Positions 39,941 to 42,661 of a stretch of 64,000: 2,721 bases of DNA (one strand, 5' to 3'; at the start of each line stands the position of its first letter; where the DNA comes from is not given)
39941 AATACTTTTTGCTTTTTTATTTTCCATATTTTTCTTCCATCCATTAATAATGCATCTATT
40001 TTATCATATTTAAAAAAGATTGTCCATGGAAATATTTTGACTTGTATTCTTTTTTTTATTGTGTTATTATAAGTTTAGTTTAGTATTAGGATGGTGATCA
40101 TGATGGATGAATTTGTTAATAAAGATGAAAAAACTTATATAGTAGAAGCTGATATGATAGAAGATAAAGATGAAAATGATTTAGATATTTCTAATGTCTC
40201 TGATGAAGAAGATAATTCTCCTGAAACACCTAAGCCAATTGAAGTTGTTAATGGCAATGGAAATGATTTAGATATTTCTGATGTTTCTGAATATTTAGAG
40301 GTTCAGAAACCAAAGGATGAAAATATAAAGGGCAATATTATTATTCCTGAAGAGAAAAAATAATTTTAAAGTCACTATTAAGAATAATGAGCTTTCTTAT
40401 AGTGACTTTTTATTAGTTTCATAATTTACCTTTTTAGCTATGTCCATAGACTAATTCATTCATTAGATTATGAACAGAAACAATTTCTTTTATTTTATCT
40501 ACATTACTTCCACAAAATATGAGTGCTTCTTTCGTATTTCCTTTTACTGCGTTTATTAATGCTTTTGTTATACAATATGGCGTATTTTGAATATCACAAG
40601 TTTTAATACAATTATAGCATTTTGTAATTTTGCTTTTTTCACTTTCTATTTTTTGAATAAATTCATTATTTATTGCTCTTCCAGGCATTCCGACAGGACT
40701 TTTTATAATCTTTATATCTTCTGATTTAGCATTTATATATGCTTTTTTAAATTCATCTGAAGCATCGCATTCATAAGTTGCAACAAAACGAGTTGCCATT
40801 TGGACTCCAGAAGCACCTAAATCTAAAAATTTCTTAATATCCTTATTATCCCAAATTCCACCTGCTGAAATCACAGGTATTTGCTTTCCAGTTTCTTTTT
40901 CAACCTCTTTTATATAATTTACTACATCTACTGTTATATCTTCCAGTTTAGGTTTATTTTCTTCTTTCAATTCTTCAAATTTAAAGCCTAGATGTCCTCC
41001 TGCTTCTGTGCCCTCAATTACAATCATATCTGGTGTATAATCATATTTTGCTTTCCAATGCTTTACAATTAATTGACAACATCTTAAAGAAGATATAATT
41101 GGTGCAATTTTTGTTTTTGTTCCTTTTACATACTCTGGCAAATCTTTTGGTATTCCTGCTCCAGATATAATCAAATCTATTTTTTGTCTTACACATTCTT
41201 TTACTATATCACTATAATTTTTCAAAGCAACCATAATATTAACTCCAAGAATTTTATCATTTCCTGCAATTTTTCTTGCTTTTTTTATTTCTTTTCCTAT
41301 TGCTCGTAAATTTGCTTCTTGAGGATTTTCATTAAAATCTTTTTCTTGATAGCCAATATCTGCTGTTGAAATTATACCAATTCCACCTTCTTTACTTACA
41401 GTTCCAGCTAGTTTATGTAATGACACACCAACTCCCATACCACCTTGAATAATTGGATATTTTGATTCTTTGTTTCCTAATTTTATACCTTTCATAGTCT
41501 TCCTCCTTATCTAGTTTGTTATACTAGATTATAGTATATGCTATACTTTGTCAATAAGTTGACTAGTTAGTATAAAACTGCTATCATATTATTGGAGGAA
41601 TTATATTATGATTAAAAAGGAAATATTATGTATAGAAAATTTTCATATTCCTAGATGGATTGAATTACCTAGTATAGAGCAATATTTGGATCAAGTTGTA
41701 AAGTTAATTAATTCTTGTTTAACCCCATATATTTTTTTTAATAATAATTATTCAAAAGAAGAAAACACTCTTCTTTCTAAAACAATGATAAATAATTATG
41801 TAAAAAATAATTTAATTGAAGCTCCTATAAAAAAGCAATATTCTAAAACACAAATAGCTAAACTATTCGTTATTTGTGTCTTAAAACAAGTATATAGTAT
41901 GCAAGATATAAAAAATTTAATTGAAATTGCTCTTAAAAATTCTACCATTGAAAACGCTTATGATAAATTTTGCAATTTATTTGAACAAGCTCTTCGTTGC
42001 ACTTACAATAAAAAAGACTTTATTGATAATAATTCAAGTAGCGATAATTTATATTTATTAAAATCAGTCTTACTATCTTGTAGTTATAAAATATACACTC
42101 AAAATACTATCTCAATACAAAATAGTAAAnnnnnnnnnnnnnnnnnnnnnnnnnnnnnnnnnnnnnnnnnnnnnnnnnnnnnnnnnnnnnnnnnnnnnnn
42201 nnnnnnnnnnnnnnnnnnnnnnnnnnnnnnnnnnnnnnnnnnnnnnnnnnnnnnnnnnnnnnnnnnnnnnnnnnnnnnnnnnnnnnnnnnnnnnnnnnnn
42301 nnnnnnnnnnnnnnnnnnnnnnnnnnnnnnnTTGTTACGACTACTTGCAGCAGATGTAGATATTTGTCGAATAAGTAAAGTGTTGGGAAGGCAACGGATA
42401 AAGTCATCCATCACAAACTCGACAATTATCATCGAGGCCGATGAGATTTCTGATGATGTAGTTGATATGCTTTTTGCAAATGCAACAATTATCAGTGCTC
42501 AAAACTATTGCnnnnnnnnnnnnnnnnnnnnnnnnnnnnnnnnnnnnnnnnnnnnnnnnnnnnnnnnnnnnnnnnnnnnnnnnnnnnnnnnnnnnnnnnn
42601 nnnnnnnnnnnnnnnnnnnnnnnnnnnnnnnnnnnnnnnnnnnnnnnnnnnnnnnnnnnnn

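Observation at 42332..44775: Tandem paralogous genes fusing a MazF/PemK-like barrel to a Spo0A-C-like DNA-binding domain through acidic linkers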

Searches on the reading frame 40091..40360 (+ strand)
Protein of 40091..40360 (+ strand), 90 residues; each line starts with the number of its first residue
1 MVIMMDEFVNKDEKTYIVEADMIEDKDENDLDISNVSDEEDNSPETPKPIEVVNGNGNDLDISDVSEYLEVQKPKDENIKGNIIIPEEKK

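Call 3: search_protein_families(library=pfam, proteins=[window:40091-40360:+], max_evalue=10)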
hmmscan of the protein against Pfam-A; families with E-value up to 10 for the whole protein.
window:40091-40360:+ (90 aa): 1 family
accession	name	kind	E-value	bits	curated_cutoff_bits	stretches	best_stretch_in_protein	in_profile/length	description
PF19858.4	OxRdtase_C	-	1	9.1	26.3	1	12-39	94-121/163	Bacterial oxidoreductases, C-terminal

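Call 4: search_protein_families(library=ncbifam, proteins=[window:40091-40360:+], max_evalue=10)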
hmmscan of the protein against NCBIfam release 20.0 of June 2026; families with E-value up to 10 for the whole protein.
window:40091-40360:+ (90 aa): 0 families

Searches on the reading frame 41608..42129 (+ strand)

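Call 3: search_protein_families(library=pfam, proteins=[window:41608-42129:+], max_evalue=10)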
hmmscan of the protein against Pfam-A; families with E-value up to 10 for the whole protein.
window:41608-42129:+ (174 aa): 3 families
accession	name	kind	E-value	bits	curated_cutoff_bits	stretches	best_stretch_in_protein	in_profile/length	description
PF08876.17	DUF1836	-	1.1e-26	93.4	27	1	15-121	1-105/105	Domain of unknown function (DUF1836)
PF17852.6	Dynein_AAA_lid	-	0.17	12.4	23.1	1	23-91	5-72/126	Dynein heavy chain AAA lid domain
PF19340.5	GCP6_N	-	0.17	11.4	23.3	1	21-117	78-178/315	Gamma-tubulin complex component 6 N-terminus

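Call 4: search_protein_families(library=ncbifam, proteins=[window:41608-42129:+], max_evalue=10)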
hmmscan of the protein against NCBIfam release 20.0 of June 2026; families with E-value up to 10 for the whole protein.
window:41608-42129:+ (174 aa): 0 families

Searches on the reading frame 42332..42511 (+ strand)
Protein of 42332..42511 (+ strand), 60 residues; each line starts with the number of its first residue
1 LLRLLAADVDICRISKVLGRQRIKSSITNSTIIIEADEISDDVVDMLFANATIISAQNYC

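Call 101: search_solved_structures(query=A6, max_evalue=10, show_alignments=0)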
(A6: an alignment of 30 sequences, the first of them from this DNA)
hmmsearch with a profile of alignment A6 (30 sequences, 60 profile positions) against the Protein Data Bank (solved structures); distinct sequences matched with E-value up to 10: 7.
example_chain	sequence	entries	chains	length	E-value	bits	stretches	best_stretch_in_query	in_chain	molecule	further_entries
8ub3_A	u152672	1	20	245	0.018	18.3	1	27-58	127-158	DpHF7 filament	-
8uao_A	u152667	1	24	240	0.14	15.4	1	24-51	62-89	DpHF18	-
6ff1_A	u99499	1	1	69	0.33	14.2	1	13-36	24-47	CsoZ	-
7p4v_A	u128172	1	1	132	0.37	14.1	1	35-52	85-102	GlnK1 from Methanothermococcus thermolithotrophicus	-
7b9k_A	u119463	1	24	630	0.7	13.2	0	10-43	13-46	Dihydrolipoyllysine-residue acetyltransferase component of pyruvate dehydrogenase complex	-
9e5c_5y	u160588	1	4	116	1.3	12.4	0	37-52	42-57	Dynein light chain, putative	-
8ubg_A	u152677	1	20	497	2.7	11.3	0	24-51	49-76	DpHF19,Green fluorescent protein (Fragment)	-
